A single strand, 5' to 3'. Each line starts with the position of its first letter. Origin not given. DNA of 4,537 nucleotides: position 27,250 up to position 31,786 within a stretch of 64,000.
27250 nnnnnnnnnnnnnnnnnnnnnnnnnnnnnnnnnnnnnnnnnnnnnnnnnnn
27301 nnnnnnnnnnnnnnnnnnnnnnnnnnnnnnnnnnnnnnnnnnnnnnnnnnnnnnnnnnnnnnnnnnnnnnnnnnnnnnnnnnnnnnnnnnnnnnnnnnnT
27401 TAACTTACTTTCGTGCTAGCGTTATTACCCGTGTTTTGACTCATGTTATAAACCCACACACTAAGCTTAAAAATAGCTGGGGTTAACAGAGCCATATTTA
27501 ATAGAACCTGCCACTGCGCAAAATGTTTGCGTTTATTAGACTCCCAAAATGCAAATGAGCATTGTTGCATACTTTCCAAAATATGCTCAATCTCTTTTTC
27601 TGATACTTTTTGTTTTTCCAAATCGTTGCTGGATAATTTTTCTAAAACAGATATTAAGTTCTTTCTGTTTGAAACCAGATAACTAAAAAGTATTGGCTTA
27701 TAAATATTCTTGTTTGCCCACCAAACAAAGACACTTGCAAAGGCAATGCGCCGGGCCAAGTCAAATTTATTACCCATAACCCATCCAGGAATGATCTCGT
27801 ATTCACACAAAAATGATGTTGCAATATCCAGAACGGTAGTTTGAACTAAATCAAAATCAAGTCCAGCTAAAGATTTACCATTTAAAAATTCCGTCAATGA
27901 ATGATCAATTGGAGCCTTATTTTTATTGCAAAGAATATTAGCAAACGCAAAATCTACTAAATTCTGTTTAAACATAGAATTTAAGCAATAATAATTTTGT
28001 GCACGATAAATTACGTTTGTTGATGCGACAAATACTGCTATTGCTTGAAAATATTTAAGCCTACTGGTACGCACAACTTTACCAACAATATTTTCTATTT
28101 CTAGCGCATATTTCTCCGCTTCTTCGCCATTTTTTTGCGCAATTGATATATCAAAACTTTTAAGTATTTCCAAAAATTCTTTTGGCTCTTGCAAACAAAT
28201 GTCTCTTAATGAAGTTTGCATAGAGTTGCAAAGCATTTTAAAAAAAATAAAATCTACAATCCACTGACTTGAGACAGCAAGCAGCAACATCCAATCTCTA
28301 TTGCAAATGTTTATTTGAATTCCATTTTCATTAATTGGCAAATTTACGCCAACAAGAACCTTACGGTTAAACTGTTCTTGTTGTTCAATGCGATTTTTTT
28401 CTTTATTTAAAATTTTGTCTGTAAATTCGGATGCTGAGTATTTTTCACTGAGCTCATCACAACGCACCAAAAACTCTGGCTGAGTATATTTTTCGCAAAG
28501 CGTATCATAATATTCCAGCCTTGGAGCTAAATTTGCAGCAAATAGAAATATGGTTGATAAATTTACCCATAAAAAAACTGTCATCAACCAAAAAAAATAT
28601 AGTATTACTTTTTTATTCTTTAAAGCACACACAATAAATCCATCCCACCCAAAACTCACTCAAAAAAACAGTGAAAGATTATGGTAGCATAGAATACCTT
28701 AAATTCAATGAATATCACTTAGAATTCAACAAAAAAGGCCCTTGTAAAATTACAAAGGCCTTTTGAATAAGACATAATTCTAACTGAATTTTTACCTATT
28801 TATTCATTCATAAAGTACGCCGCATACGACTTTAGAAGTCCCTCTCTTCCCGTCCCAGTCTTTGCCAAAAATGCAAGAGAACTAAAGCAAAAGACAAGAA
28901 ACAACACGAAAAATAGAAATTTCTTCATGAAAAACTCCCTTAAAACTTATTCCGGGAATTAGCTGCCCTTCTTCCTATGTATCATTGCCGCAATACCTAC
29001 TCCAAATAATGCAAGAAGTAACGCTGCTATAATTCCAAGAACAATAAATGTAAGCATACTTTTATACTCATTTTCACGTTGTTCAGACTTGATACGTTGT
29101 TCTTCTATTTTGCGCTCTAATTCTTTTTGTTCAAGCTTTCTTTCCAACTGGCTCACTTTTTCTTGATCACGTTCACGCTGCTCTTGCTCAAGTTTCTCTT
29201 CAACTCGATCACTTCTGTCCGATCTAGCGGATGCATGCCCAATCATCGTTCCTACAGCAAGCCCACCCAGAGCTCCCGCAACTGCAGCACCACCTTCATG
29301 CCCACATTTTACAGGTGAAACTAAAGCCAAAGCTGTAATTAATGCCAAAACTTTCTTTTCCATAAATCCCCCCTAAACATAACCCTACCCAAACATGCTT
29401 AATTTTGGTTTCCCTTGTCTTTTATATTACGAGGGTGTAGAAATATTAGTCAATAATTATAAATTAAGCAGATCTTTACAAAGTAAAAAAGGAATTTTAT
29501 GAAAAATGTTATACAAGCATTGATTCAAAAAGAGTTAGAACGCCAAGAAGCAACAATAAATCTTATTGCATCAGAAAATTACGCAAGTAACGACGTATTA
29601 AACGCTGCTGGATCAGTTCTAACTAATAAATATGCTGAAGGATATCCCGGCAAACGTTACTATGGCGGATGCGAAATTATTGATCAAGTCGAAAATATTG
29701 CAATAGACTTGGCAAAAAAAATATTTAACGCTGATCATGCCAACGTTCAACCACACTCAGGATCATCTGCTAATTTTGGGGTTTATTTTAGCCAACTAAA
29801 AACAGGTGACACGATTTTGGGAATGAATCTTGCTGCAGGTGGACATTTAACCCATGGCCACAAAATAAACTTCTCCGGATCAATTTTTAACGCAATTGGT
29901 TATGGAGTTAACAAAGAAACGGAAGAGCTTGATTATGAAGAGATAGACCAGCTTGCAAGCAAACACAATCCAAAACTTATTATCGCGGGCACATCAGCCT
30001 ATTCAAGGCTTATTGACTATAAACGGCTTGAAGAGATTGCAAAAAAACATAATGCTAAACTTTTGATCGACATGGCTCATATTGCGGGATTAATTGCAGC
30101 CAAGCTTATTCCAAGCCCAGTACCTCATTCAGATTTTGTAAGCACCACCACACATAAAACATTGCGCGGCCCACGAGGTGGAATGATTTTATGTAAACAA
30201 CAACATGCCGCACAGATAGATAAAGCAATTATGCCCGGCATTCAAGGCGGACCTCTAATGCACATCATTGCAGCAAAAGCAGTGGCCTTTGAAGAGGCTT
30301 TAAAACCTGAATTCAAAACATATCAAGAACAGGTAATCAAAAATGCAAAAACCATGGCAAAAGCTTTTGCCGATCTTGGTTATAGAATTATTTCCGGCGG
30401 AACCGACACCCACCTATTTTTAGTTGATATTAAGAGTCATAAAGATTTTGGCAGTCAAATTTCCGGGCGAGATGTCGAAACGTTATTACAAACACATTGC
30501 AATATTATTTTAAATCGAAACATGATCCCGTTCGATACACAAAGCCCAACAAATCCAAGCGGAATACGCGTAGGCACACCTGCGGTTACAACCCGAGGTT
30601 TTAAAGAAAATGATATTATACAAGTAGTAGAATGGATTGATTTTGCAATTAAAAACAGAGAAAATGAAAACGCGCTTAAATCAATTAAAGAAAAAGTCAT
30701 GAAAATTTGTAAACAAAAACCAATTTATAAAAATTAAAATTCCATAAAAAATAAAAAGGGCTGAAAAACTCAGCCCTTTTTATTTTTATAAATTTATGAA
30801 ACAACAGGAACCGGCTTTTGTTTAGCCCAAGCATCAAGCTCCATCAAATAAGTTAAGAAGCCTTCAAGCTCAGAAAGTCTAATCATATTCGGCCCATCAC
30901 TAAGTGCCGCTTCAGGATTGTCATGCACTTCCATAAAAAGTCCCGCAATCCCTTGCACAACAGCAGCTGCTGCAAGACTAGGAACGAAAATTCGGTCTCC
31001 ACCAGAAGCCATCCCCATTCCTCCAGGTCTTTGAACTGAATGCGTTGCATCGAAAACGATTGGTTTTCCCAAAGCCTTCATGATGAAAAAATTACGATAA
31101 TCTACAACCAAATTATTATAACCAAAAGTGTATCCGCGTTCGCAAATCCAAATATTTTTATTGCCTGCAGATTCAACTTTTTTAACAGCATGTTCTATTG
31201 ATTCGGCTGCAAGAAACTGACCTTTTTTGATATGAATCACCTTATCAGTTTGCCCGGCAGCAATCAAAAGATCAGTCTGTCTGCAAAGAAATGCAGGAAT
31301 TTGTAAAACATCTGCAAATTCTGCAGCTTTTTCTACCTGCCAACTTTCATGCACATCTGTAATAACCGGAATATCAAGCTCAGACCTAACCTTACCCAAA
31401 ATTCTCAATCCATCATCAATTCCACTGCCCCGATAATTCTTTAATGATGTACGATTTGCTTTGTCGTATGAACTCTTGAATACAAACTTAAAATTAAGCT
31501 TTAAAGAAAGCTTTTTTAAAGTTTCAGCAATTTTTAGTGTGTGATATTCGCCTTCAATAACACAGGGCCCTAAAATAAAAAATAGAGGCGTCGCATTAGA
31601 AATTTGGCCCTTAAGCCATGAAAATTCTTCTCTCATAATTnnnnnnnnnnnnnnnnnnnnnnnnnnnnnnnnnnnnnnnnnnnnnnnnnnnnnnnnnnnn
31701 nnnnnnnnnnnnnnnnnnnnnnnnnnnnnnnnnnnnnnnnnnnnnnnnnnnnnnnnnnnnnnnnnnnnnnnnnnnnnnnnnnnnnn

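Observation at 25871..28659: Bacterial full-length ATAD3-like AAA+ ATPase, translationally coupled to an unknown bitopic membrane protein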

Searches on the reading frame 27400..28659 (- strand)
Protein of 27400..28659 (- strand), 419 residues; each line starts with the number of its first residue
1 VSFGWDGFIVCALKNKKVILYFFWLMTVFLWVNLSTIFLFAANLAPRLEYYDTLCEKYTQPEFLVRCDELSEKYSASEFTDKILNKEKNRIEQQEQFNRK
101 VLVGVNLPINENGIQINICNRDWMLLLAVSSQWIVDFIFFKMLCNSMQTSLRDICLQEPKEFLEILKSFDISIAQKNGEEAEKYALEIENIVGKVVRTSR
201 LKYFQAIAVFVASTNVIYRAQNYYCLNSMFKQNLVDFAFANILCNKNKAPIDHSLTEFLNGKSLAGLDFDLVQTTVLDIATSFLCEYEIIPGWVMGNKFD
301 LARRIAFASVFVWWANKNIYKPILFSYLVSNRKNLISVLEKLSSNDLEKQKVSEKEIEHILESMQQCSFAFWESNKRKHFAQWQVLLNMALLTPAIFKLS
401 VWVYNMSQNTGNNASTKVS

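Call 3: search_protein_families(library=pfam, proteins=[window:27400-28659:-], max_evalue=0.1)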
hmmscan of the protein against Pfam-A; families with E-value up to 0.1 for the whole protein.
window:27400-28659:- (419 aa): 2 families
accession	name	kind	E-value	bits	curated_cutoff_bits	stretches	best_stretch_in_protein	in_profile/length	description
PF04288.19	MukE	-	0.037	13.3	25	1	275-355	70-145/229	MukE-like family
PF14406.12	Bacteroid_pep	-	0.053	14.2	25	0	339-366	4-31/52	Ribosomally synthesized peptide in Bacteroidetes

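Call 4: search_protein_families(library=ncbifam, proteins=[window:27400-28659:-], max_evalue=0.1)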
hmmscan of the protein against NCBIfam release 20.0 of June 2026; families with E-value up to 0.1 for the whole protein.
window:27400-28659:- (419 aa): 1 family
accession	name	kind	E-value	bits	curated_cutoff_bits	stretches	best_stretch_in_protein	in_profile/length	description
NF003602.1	PRK05256.1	equivalog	0.077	12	250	0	276-355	78-152/216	chromosome partition protein MukE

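Call 14: find_homologous_proteins(query=window:27400-28659:-, max_evalue=0.001)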
Query window:27400-28659:- (419 aa): 10 proteins with E <= 0.001 among 4284 candidates.
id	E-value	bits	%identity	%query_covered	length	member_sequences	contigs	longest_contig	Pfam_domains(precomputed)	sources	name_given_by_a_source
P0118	4.9e-244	828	94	94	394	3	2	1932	-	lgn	-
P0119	3.4e-203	693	75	97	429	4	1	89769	-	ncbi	ncbi:MAG: hypothetical protein V1646_02680 [bacterium]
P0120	7.1e-192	656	71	97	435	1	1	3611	-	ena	-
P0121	7.1e-190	650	68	95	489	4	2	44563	-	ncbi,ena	ncbi:MAG: hypothetical protein WCS92_01200 [Candidatus Babeliales bacterium]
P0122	3.0e-183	628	69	96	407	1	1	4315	-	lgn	-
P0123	1.0e-178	613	68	96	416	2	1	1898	-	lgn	-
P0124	1.5e-166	573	63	95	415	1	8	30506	-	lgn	-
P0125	2.5e-125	437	51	94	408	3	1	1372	-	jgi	-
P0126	6.0e-118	413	52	83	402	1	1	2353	-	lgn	-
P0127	5.6e-103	363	55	69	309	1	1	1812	-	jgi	jgi:hypothetical protein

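Call 51: find_related_loci(query=A2, collection=metagenome_contigs, flank=3500)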
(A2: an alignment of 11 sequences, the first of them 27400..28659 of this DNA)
Query A2 (419 aa) in metagenome_contigs; peptide patterns used: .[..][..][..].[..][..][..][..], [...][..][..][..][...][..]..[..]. (x = any residue, [..] = any of these).
258 stretches matched a pattern; 3 encode a relative of the query (tblastn E <= 1e-3); 3 distinct loci.
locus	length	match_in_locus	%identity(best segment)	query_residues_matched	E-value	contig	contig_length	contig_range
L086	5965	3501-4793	76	3-414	0e+0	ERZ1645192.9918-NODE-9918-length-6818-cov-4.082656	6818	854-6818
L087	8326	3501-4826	72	3-414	0e+0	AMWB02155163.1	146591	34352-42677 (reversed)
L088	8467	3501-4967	63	3-412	0e+0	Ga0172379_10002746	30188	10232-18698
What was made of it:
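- Tried and rejected: The metagenome scan from the partner side found 3 close loci only (call 51).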

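Call 63: predict_structure(alignment_id=A3)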
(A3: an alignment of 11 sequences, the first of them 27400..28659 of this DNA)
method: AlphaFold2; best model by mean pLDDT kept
length: 419 residues; sequences in the alignment: 11
mean_pLDDT: 52.6   pTM: 0.41
mean pLDDT of the five models: 52.6, 52.4, 52.3, 48.3, 48.1
residues with pLDDT >= 90: 0; 70-90: 87; 50-70: 106; < 50: 226
segments of 3 or more residues with pLDDT < 50: 1-18, 33-44, 46-48, 73-75, 86-134, 205-307, 379-392, 411-419
pLDDT, mean of each block of 10 residues (from residue 1): 34 46 58 44 44 56 57 50 49 39 28 28 30 51 68 79 85 82 77 62 49 46 40 35 30 36 38 40 42 38 47 55 72 85 79 80 68 55 45 57 64 39
secondary structure, 60 per line:
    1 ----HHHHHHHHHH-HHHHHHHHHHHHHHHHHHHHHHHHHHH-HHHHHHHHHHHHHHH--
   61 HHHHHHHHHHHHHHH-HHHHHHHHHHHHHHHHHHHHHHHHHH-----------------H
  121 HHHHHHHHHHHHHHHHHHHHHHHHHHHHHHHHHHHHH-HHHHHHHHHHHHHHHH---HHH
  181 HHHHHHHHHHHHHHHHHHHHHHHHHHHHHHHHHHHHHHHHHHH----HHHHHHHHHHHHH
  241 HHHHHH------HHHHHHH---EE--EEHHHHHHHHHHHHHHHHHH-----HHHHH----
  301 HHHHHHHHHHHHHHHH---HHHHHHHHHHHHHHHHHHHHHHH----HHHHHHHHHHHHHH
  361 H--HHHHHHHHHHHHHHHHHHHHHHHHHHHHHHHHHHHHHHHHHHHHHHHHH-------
elements in order: H5-14 H16-42 H44-58 H61-75 H77-102 H120-157 H159-174 H178-223 H228-246 H253-259 H269-286 H292-296 H301-316 H320-342 H347-361 H364-412

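Call 69: find_homologous_proteins(query=A2, max_evalue=0.001)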
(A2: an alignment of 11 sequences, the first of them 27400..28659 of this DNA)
Query A2 (11 sequences) (419 aa, profile of the alignment): 11 proteins with E <= 0.001 among 8000 candidates.
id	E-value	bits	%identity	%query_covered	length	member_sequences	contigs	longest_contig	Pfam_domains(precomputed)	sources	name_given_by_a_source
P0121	8.5e-217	738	68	95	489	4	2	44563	-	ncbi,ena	ncbi:MAG: hypothetical protein WCS92_01200 [Candidatus Babeliales bacterium]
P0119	1.1e-207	708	75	97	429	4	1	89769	-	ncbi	ncbi:MAG: hypothetical protein V1646_02680 [bacterium]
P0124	7.9e-205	699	63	95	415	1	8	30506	-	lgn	-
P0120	6.3e-204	696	71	97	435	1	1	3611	-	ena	-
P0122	5.7e-195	666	69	96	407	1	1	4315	-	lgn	-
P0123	1.6e-194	665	68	96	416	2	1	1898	-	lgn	-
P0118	3.0e-186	638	94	94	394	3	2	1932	-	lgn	-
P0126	2.0e-174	599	52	83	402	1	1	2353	-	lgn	-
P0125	2.1e-171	589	51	94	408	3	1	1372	-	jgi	-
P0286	4.5e-149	515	23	88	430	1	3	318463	-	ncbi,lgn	-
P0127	7.8e-125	435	55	69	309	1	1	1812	-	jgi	jgi:hypothetical protein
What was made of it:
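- An ATPase needs ATP on the AAA side, and the operon partner is a bacterial-type membrane protein with no eukaryotic homologue (call 69).
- Tried and rejected: The word-indexed protein search with the partner, alone and as a profile, found only 10-11 close clusters and no eukaryote (calls 14, 69).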

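Call 85: fold_search(model_id=the predicted structure, library=pdb)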
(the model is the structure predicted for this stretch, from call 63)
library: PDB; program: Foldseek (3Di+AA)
matches with E <= 10: 205; with E <= 0.001: 0
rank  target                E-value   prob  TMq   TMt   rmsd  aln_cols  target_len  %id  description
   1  6r1j_J                4.0e-01  0.20  0.14  0.19  24.0       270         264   12  Structure of the soluble AhlC triple head mutant of the tripartite alpha-pore forming toxin, AHL, from Aeromonas hydro (released 2019-07-10)
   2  9cpb_5O               6.5e-01  0.16  0.14  0.19  29.7       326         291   14  Atomic model of bovine Fallopian tube cilia doublet microtubule (48-nm periodicity) (released 2024-10-30)
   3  8j07_8G               8.7e-01  0.08  0.12  0.14  38.1       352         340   16  96nm repeat of human respiratory doublet microtubule and associated axonemal complexes (released 2023-07-26)
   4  6ek4_C                1.0e+00  0.10  0.12  0.15  27.9       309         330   13  PaxB from Photorhabdus luminescens (released 2018-05-16)
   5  6h2e_P                1.1e+00  0.13  0.14  0.21  20.5       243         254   13  Structure of the soluble AhlC of the tripartite alpha-pore forming toxin, AHL, from Aeromonas hydrophila. (released 2019-07-10)
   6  9fqr_K2               1.1e+00  0.12  0.15  0.03  41.0       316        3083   13  96-nm repeat of axonemal doublet microtubules from bovine sperm (released 2025-03-26)
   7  6grj_D                1.1e+00  0.08  0.10  0.13  38.1       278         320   13  Structure of the AhlB pore of the tripartite alpha-pore forming toxin, AHL, from Aeromonas hydrophila. (released 2019-07-03)
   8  4cgk_A                1.2e+00  0.20  0.16  0.19  20.4       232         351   14  Crystal structure of the essential protein PcsB from Streptococcus pneumoniae (released 2014-05-21)
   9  2wcd_A                1.2e+00  0.12  0.13  0.17  23.7       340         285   13  Crystal structure of the assembled cytolysin A pore (released 2009-05-05)
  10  7a0g_III              1.2e+00  0.12  0.13  0.17  31.8       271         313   10  Structure of the SmhB pore of the tripartite alpha-pore forming toxin, Smh, from Serratia marcescens. (released 2021-03-31)
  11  9y6s_7G               1.2e+00  0.10  0.14  0.02  46.2       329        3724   12  96-nm repeat of the Leishmania tarentolae doublet microtubule (released 2025-12-17)
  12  6djl_E                1.3e+00  0.14  0.15  0.24  21.6       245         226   16  Crystal structure of the Rab11 GEF SH3BP5 bound to nucleotide free Rab11A (released 2018-09-26)
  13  7n6g_3V               1.3e+00  0.12  0.16  0.16  44.6       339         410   10  C1 of central pair (released 2022-05-18)
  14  7y48                  1.4e+00  0.05  0.10  0.07  29.3       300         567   13  Cryo-EM Structure of biliverdin-bound mitochondrial ABC transporter ABCB10 from Biortus (released 2023-05-24)
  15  6djl_B                1.5e+00  0.10  0.13  0.23  22.1       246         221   15  Crystal structure of the Rab11 GEF SH3BP5 bound to nucleotide free Rab11A (released 2018-09-26)
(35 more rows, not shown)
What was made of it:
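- Tried and rejected: Partner structure prediction gave pLDDT 52.6, and its fold search gave nothing below E=0.4 (calls 63, 85).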

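Call 86: search_protein_families(library=padloc, proteins=[window:27400-28659:-], max_evalue=0.01)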
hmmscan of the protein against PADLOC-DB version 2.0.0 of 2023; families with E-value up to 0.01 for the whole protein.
window:27400-28659:- (419 aa): 0 families

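Call 87: search_protein_families(library=phrogs, proteins=[window:27400-28659:-], max_evalue=0.001)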
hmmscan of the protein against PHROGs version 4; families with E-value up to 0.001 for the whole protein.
window:27400-28659:- (419 aa): 0 families

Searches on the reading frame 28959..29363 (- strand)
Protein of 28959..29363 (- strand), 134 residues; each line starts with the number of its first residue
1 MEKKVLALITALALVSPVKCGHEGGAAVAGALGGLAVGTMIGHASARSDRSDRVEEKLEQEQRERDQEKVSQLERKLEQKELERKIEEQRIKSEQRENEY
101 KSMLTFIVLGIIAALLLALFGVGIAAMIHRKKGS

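Call 3: search_protein_families(library=pfam, proteins=[window:28959-29363:-], max_evalue=0.1)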
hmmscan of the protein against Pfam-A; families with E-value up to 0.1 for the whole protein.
window:28959-29363:- (134 aa): 13 families
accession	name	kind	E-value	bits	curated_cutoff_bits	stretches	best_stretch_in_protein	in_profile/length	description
PF04696.18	Pinin_SDK_memA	-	0.001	19.6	25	1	47-107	35-102/130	pinin/SDK/memA/ protein conserved region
PF20225.4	DUF6584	-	0.014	15.9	27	1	61-128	101-170/171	Family of unknown function (DUF6584)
PF17231.7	DUF5305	-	0.017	15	29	0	79-120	93-134/217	Family of unknown function (DUF5305)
PF03739.19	LptF_LptG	-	0.021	14.3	27.9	1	52-132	220-299/353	Lipopolysaccharide export system permease LptF/LptG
PF09534.15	Trp_oprn_chp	-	0.027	14.8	29.6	0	11-132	56-144/180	Tryptophan-associated transmembrane protein (Trp_oprn_chp)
PF11174.13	DUF2970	-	0.031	14.5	27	1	90-126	17-53/56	Protein of unknown function (DUF2970)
PF24072.1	T7_gp14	-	0.032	14.6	27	1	27-98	6-70/187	T7 virus internal virion protein gp14 family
PF06738.18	ThrE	-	0.033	14.1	26.3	1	68-128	73-134/241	Putative threonine/serine exporter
PF20644.2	Rrn7_cyclin_N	-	0.059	13.9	24.1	1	56-128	39-107/126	Rrn7/TAF1B, N-terminal cyclin domain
PF11239.13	DUF3040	-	0.062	14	24.7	1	64-127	5-68/84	Protein of unknown function (DUF3040)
PF13858.11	DUF4199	-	0.068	14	32.3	0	56-120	102-162/165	Protein of unknown function (DUF4199)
PF20303.3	YLATT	-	0.079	13.3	26.7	0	94-120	25-51/107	YEATS-Like-Associating Three TM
PF13488.11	Gly-zipper_Omp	-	0.096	13.1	25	1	24-44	21-41/46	Glycine zipper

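Call 86: search_protein_families(library=padloc, proteins=[window:28959-29363:-], max_evalue=0.01)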
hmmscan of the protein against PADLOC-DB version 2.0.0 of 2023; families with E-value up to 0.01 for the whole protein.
window:28959-29363:- (134 aa): 1 family
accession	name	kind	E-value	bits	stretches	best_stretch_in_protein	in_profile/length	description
PDLC04057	PD-T4-6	-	0.0038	14.3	1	51-124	273-345/443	-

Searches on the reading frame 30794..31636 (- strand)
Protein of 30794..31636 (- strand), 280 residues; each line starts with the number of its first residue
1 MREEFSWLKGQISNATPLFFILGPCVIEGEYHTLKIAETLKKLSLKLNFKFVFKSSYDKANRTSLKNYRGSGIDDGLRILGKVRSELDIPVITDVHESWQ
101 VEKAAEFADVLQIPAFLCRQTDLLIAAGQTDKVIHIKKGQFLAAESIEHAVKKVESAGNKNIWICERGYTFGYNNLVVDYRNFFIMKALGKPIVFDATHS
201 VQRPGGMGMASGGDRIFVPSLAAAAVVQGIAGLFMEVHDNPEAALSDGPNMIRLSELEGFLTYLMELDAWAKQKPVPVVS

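Call 67: search_protein_families(library=pfam, proteins=[window:30794-31636:-], max_evalue=0.0001)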
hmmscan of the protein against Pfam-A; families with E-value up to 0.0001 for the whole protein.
window:30794-31636:- (280 aa): 1 family
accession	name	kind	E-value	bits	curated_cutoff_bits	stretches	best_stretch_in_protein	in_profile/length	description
PF00793.26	DAHP_synth_1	-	2.4e-70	237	25.5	1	14-269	14-266/270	DAHP synthetase I family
